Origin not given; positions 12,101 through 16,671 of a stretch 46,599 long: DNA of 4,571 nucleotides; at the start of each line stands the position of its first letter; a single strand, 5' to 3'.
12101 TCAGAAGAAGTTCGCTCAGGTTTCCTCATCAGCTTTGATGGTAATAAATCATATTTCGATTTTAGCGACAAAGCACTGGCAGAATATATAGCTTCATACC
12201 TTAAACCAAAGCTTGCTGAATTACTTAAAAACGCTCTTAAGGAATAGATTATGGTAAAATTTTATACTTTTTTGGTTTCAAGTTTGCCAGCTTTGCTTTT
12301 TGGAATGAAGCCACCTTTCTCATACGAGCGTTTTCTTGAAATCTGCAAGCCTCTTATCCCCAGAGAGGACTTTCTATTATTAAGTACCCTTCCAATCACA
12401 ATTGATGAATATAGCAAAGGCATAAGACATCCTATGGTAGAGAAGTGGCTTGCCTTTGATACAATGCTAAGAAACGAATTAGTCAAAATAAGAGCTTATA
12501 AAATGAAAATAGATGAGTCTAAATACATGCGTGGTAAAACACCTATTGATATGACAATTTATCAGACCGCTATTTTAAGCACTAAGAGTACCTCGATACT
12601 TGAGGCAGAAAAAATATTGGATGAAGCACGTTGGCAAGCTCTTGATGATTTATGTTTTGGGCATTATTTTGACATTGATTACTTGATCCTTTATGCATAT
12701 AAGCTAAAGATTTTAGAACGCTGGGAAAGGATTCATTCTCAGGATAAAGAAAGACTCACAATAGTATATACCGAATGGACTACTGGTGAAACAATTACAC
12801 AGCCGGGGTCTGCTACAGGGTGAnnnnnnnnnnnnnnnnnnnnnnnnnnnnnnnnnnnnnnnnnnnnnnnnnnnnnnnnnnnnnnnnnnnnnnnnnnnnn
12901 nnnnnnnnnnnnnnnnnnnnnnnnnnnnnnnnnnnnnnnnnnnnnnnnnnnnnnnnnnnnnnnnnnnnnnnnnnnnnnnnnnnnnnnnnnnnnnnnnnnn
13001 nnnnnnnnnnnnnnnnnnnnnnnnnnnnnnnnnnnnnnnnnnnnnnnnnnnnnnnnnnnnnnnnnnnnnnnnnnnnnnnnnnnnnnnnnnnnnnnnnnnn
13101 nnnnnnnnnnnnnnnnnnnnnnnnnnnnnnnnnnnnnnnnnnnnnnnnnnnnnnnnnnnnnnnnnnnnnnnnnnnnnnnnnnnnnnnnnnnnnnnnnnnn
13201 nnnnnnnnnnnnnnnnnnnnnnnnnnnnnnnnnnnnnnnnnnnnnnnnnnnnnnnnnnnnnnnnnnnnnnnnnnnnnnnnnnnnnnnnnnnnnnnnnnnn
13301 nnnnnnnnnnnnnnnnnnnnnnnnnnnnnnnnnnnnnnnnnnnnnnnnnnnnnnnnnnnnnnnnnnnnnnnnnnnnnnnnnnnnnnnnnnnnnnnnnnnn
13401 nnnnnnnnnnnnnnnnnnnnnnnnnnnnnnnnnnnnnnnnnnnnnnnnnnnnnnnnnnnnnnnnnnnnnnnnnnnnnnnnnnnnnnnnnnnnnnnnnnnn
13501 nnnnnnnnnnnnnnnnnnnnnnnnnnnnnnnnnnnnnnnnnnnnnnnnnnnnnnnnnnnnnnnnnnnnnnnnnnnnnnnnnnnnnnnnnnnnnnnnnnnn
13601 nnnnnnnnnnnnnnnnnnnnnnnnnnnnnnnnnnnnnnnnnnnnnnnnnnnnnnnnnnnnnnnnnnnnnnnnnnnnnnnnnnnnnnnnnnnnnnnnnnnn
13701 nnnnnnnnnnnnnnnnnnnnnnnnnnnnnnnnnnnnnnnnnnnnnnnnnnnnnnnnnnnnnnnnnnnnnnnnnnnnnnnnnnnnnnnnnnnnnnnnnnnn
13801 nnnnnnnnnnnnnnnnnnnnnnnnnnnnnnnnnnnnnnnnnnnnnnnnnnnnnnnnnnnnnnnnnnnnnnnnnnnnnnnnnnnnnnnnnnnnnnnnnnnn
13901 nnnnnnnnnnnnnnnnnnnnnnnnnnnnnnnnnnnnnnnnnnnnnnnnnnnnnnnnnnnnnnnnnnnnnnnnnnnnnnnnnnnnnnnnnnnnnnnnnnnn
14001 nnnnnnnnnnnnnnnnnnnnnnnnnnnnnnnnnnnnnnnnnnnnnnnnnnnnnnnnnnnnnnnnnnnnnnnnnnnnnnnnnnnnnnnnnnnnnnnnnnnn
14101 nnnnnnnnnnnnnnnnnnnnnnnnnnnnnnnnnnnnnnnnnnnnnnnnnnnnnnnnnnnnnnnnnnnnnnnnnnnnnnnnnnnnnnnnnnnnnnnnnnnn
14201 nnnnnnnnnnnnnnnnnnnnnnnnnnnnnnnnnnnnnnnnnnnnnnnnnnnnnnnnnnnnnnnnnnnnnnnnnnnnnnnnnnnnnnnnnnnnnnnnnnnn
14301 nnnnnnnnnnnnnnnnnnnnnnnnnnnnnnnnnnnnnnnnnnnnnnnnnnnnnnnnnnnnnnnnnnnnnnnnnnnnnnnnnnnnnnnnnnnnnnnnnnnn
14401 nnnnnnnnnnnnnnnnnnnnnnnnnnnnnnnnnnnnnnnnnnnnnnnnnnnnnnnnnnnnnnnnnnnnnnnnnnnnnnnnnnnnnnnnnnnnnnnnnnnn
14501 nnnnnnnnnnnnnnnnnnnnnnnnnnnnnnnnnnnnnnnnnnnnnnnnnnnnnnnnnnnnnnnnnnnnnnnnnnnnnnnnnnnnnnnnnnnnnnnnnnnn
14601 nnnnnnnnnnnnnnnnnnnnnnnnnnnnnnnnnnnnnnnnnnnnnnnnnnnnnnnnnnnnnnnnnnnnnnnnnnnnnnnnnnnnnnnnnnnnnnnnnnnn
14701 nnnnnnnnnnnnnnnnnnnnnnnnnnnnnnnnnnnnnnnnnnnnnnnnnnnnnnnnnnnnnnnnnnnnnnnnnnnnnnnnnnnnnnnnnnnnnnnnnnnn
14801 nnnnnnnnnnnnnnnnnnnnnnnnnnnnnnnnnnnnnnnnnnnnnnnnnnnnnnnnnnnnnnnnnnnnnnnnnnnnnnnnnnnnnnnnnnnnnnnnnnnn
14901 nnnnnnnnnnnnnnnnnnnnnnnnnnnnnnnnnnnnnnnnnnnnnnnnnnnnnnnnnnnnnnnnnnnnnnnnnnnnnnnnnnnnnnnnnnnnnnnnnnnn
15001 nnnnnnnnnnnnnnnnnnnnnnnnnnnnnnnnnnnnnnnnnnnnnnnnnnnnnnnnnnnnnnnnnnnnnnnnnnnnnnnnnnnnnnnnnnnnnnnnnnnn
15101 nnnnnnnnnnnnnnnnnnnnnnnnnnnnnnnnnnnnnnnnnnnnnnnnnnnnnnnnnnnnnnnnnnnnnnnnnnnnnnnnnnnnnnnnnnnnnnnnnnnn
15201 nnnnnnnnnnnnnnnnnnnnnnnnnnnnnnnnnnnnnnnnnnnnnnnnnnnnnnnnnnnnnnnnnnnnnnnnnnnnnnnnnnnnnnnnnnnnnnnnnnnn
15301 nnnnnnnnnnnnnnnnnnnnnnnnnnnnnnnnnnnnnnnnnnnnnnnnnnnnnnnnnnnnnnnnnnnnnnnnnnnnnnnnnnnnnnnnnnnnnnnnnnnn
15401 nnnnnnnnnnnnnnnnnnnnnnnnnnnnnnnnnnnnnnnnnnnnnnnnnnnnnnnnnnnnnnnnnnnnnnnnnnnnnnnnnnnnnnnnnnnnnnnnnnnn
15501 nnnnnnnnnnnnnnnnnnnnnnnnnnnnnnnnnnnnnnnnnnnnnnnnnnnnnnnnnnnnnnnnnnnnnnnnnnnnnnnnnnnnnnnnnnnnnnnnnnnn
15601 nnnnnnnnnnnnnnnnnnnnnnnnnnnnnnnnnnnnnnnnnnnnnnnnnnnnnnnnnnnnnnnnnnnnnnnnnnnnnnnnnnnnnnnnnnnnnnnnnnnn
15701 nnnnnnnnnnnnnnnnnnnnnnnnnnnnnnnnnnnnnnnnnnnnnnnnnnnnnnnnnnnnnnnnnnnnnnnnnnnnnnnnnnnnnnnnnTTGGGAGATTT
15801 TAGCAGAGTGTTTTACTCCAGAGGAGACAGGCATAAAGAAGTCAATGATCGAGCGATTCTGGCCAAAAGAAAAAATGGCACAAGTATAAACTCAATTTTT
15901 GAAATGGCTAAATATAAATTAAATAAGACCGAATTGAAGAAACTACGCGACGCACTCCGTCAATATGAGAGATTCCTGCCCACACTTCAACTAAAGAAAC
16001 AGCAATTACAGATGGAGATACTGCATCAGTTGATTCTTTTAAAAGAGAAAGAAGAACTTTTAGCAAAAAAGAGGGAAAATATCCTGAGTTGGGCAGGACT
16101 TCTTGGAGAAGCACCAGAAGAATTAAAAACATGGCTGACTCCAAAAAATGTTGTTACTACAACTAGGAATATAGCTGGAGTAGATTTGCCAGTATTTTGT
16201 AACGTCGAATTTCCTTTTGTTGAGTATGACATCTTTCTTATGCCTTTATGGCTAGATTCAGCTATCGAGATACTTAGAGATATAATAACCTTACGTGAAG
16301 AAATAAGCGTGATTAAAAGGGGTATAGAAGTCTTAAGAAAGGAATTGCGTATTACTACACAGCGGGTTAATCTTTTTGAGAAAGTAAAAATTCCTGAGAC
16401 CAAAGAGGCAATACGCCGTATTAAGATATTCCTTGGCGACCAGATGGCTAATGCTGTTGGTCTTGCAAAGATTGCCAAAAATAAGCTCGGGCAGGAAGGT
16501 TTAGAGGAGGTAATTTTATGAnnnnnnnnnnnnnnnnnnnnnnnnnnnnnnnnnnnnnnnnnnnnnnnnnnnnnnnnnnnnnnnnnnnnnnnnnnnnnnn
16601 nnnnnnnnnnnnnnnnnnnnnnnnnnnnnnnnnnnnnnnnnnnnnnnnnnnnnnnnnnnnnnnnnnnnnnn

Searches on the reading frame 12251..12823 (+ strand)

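Call 66: search_protein_families(library=pfam, proteins=[window:12251-12823:+], max_evalue=0.00001)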
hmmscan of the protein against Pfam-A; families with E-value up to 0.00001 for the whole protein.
window:12251-12823:+ (190 aa): 1 family
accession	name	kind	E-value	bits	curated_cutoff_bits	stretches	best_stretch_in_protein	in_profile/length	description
PF10962.13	DUF2764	-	9.9e-13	48.8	24.1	1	112-165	202-255/271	Protein of unknown function (DUF2764)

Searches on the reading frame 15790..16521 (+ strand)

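Call 66: search_protein_families(library=pfam, proteins=[window:15790-16521:+], max_evalue=0.00001)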
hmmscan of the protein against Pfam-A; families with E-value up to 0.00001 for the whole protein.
window:15790-16521:+ (243 aa): 1 family
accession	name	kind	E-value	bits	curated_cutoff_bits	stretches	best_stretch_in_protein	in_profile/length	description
PF01813.22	ATP-synt_D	-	3.9e-35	121.9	25.7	1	48-231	1-196/196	ATP synthase subunit D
